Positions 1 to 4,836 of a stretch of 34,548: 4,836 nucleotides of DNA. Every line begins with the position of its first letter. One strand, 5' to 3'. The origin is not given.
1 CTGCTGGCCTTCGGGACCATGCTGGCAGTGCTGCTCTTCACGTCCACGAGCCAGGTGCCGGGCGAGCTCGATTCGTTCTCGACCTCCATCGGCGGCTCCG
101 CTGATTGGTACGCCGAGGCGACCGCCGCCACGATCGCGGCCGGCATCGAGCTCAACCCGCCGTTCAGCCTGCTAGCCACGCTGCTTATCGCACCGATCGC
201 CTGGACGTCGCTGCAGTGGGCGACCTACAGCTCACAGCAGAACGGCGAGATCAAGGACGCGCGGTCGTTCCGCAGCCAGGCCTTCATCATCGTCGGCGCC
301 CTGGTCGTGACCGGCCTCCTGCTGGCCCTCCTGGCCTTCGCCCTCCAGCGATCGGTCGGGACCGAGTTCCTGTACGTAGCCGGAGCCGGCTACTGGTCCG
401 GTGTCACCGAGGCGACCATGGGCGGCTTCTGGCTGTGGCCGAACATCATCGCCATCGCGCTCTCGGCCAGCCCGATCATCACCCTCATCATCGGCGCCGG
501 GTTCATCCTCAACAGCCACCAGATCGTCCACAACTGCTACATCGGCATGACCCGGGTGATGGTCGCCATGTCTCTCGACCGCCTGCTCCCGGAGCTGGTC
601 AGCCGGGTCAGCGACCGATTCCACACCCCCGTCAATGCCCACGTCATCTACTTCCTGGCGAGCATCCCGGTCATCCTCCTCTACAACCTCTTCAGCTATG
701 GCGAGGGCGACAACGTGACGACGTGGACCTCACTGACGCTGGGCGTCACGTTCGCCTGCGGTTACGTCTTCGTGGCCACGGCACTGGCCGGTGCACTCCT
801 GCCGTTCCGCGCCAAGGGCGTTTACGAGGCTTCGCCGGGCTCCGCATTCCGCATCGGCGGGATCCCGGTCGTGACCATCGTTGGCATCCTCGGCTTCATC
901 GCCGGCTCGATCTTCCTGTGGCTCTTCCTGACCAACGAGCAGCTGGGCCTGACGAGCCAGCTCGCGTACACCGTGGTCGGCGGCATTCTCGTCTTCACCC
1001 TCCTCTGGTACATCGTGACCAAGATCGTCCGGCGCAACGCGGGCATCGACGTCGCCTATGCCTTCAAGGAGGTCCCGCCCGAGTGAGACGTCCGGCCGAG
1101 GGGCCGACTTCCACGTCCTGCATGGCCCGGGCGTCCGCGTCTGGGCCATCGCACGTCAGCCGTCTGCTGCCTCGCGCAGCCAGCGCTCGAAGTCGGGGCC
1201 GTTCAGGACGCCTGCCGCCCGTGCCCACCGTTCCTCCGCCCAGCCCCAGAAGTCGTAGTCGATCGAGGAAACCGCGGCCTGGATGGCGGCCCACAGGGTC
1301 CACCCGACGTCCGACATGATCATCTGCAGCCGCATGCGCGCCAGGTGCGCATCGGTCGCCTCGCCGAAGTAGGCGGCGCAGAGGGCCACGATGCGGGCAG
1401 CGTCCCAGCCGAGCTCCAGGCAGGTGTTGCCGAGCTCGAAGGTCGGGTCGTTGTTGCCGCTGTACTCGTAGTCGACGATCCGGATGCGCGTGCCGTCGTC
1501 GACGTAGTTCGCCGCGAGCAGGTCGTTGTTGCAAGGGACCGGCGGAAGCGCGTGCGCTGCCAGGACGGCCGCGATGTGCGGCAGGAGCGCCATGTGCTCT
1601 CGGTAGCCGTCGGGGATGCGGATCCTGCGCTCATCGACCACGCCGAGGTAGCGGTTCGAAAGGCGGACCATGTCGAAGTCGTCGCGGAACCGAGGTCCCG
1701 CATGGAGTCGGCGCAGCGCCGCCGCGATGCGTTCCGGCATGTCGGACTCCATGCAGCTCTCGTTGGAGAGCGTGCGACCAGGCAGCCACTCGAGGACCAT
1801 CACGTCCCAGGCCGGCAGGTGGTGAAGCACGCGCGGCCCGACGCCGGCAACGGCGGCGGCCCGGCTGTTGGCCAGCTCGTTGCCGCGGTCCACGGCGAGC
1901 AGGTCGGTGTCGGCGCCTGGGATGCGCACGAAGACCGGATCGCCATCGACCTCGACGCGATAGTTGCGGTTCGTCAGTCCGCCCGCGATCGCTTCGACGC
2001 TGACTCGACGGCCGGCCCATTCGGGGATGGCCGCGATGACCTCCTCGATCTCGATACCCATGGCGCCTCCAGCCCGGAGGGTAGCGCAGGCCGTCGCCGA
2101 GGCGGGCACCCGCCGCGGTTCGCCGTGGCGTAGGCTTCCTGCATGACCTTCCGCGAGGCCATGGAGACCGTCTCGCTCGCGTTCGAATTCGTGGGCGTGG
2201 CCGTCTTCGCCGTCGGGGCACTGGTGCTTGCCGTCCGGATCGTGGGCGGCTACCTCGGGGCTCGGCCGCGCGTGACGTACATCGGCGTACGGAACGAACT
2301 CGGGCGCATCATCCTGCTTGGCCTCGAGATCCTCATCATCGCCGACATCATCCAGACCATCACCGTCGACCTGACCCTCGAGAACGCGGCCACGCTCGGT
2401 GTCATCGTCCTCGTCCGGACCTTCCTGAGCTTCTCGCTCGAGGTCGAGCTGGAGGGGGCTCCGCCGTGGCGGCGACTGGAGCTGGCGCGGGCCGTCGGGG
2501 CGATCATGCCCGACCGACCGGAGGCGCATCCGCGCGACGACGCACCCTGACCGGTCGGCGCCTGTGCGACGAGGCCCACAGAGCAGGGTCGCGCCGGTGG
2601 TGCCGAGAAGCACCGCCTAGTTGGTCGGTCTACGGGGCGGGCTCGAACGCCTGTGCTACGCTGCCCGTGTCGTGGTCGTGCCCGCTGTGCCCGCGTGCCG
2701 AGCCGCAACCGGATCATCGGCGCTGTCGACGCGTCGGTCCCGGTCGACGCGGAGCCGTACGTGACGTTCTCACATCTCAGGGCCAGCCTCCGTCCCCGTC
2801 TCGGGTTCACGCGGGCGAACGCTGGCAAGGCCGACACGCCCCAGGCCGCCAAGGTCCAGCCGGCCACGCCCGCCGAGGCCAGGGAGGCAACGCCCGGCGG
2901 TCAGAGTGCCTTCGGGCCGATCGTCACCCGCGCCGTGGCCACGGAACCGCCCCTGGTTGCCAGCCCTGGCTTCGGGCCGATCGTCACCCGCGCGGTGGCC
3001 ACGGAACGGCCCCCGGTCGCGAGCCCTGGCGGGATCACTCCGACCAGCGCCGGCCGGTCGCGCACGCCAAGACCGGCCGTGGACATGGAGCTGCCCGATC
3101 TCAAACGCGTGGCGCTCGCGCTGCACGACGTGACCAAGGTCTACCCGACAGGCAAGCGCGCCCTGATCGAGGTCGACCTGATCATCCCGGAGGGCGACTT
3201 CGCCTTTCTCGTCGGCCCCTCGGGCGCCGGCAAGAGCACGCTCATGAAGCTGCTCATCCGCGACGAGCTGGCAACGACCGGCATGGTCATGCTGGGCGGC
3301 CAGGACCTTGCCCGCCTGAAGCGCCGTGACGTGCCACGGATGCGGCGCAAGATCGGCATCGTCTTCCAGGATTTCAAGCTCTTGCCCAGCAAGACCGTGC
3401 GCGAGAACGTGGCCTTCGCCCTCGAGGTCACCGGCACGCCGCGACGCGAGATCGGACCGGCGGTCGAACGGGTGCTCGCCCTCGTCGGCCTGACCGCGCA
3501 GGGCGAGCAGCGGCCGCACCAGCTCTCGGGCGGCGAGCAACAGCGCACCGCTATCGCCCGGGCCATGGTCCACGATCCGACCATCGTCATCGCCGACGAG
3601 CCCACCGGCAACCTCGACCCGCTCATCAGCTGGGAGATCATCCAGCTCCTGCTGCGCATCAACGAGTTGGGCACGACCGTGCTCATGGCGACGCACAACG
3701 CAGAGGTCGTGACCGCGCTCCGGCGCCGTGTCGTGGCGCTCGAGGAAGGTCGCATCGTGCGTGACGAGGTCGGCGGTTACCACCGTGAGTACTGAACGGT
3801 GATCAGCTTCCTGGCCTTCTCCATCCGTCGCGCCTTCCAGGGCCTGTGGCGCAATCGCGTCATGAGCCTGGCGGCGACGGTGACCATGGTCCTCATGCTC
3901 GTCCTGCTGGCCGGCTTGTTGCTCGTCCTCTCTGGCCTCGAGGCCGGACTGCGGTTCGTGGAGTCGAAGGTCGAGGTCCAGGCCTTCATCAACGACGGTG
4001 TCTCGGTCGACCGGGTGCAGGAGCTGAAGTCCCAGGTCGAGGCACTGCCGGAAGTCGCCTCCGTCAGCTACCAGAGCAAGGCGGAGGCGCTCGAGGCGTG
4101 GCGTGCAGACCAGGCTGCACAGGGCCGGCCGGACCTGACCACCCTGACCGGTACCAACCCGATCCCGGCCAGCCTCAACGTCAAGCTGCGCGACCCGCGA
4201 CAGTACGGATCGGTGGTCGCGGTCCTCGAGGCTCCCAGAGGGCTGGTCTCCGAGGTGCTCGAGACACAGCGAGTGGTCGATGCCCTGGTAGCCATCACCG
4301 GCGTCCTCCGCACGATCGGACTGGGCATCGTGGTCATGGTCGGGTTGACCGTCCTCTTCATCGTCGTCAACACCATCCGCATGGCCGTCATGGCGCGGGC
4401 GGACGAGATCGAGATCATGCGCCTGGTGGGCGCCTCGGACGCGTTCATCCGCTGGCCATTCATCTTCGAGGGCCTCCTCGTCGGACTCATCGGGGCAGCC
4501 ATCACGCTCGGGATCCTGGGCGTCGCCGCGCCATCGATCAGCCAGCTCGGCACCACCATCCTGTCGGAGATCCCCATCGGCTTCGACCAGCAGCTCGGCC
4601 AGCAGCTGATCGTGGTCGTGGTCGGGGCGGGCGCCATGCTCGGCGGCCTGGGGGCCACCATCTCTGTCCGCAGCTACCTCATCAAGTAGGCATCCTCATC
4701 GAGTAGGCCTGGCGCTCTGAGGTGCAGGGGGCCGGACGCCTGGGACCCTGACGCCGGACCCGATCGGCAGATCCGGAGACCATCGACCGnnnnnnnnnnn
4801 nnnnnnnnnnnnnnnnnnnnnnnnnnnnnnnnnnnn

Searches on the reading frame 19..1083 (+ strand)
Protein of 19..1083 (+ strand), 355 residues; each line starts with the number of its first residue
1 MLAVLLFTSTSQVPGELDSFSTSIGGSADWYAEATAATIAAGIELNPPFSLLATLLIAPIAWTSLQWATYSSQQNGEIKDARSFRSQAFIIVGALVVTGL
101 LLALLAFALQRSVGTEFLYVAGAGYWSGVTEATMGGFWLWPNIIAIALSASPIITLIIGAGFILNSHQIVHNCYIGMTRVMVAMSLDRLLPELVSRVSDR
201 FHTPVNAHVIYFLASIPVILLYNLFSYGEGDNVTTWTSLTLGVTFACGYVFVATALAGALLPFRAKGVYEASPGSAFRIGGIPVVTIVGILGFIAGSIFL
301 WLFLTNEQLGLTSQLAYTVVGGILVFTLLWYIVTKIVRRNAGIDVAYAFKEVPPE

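Call 11: search_protein_families(library=pfam, proteins=[window:19-1083:+], max_evalue=0.001)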
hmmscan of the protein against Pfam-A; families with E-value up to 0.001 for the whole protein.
window:19-1083:+ (355 aa): 0 families

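Call 46: search_protein_families(library=ncbifam, proteins=[window:19-1083:+], max_evalue=1)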
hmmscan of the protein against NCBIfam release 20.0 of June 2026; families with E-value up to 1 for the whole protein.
window:19-1083:+ (355 aa): 2 families
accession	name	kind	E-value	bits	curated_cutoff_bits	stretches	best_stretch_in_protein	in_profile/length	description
TIGR00909.1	2A0306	subfamily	2.2e-07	30.2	556.8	1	144-326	269-427/429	amino acid transporter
NF053761.1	BrChAATpBcaP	equivalog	1.8e-05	24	690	1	141-235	287-381/460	branched-chain amino acid transporter BcaP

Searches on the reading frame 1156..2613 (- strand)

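Call 11: search_protein_families(library=pfam, proteins=[window:1156-2613:-], max_evalue=0.001)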
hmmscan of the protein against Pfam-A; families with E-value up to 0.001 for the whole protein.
window:1156-2613:- (485 aa): 2 families
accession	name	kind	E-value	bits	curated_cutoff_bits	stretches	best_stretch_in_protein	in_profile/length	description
PF01633.27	Choline_kinase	-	5.8e-21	75.5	29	1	206-404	1-210/300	Choline/ethanolamine kinase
PF01636.29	APH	-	7.9e-16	59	23.2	1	206-427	2-236/239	Phosphotransferase enzyme family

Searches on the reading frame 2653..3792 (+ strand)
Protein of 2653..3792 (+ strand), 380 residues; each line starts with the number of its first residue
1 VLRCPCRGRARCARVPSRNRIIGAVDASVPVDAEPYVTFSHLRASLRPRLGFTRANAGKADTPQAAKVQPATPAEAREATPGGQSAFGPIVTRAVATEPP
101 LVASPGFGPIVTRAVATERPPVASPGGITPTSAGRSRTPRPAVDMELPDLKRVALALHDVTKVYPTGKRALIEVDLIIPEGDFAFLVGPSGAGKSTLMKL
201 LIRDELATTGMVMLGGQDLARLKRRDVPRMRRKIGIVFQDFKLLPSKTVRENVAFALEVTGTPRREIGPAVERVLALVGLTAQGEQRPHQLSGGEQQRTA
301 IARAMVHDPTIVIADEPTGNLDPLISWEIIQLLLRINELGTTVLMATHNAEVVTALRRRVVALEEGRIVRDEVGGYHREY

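Call 11: search_protein_families(library=pfam, proteins=[window:2653-3792:+], max_evalue=0.001)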
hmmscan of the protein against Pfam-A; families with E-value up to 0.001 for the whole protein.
window:2653-3792:+ (380 aa): 3 families
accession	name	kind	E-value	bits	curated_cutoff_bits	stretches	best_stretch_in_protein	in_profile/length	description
PF00005.33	ABC_tran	-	1.7e-32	113.3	25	1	173-318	3-136/137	ABC transporter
PF13304.12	AAA_21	-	2.6e-09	38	27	1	269-353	212-303/304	AAA domain, putative AbiEii toxin, Type IV TA system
PF03193.22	RsgA_GTPase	-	0.00097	19.4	30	0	181-210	106-135/174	RsgA GTPase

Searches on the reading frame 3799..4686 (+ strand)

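Call 11: search_protein_families(library=pfam, proteins=[window:3799-4686:+], max_evalue=0.001)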
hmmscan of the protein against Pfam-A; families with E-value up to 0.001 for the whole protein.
window:3799-4686:+ (296 aa): 2 families
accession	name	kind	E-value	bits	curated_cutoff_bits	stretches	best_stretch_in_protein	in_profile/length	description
PF18075.7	FtsX_ECD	-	1.1e-16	61.6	23.5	1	58-145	1-89/96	FtsX extracellular domain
PF02687.27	FtsX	-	1e-12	48.6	25.5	1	177-292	3-114/120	FtsX-like permease C-terminal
